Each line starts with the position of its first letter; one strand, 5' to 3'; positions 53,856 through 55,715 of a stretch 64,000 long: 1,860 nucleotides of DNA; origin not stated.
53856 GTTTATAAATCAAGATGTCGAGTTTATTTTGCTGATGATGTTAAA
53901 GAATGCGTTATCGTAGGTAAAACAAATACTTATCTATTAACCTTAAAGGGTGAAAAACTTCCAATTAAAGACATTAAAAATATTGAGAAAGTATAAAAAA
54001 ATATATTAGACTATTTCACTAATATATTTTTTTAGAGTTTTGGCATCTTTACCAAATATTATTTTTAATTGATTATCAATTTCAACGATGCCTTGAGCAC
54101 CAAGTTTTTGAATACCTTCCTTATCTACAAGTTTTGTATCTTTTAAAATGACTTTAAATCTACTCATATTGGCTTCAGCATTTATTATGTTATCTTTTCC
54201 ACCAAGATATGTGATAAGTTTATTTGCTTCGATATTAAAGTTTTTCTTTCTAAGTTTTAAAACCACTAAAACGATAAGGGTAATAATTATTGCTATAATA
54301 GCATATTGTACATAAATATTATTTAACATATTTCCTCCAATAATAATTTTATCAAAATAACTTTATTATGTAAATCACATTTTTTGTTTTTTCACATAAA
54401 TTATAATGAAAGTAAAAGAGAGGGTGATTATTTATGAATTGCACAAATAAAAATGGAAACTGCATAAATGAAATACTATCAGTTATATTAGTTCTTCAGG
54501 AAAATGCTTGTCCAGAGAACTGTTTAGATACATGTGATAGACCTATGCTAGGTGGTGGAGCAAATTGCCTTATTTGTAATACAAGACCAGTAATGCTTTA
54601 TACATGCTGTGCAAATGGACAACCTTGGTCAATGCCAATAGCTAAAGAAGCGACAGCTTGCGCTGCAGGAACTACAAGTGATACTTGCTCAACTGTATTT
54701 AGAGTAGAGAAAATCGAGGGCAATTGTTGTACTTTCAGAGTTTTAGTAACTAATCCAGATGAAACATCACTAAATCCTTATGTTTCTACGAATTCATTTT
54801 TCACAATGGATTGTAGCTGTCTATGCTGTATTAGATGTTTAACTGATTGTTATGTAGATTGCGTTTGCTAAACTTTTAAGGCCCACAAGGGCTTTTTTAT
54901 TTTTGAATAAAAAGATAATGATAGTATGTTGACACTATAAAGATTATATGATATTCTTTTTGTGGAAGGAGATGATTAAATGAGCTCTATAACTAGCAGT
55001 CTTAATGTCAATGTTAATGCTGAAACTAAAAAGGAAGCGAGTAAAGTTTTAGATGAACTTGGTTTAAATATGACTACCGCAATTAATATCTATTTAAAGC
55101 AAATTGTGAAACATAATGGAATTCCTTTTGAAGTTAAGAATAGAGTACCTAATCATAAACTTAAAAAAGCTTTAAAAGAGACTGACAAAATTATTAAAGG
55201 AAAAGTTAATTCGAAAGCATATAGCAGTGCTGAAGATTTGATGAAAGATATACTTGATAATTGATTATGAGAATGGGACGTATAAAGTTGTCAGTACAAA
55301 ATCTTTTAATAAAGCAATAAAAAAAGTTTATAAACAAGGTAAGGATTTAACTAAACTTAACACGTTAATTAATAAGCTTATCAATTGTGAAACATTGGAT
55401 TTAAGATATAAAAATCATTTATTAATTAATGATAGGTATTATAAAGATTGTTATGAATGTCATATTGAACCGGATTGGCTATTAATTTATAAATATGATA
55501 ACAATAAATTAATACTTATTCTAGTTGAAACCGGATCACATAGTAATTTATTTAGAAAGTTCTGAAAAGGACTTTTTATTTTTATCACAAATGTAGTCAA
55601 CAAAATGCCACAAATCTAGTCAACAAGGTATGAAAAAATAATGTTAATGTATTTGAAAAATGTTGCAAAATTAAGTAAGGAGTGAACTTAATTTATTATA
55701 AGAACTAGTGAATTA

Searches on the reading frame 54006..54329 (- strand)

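Call 28: search_protein_families(library=pfam, proteins=[window:54006-54329:-], max_evalue=0.01)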
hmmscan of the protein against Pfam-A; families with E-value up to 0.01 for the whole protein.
window:54006-54329:- (107 aa): 1 family
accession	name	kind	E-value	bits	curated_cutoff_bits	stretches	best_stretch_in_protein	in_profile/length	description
PF00367.25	PTS_EIIB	-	2.3e-09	37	27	1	37-69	2-34/34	phosphotransferase system, EIIB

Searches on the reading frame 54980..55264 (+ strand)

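Call 7: search_protein_families(library=pfam, proteins=[window:54980-55264:+], max_evalue=1)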
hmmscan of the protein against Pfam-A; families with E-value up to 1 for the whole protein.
window:54980-55264:+ (94 aa): 4 families
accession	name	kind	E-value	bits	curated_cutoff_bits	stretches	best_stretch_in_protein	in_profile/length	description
PF04221.18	RelB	-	1.7e-13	50.7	22.4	1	5-90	1-81/82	RelB antitoxin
PF25289.1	DUF7877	-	0.011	16.7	27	1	55-91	34-71/115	Domain of unknown function (DUF7877)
PF16809.10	NleF_casp_inhib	-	0.016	15.7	24.1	1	33-81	82-130/145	NleF caspase inhibitor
PF07951.19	Toxin_R_bind_C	-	0.066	13.3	25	1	9-81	35-108/222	Clostridium neurotoxin, C-terminal receptor binding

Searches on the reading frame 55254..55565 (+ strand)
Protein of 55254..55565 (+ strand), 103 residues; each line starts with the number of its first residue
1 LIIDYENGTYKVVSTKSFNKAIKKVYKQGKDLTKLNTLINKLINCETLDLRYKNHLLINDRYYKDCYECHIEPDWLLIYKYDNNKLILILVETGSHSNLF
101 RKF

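Call 7: search_protein_families(library=pfam, proteins=[window:55254-55565:+], max_evalue=1)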
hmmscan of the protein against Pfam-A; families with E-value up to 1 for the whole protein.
window:55254-55565:+ (103 aa): 3 families
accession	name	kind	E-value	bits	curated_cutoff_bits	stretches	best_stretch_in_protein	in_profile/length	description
PF15738.11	YafQ_toxin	-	9.7e-27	93.5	30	1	10-101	1-88/88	Bacterial toxin of type II toxin-antitoxin system, YafQ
PF05016.21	ParE_toxin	-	9.2e-06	26.6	23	1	15-98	4-87/89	ParE toxin of type II toxin-antitoxin system, parDE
PF15781.12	ParE-like_toxin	-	2.5e-05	24.6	28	1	12-102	1-85/87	ParE-like toxin of type II bacterial toxin-antitoxin system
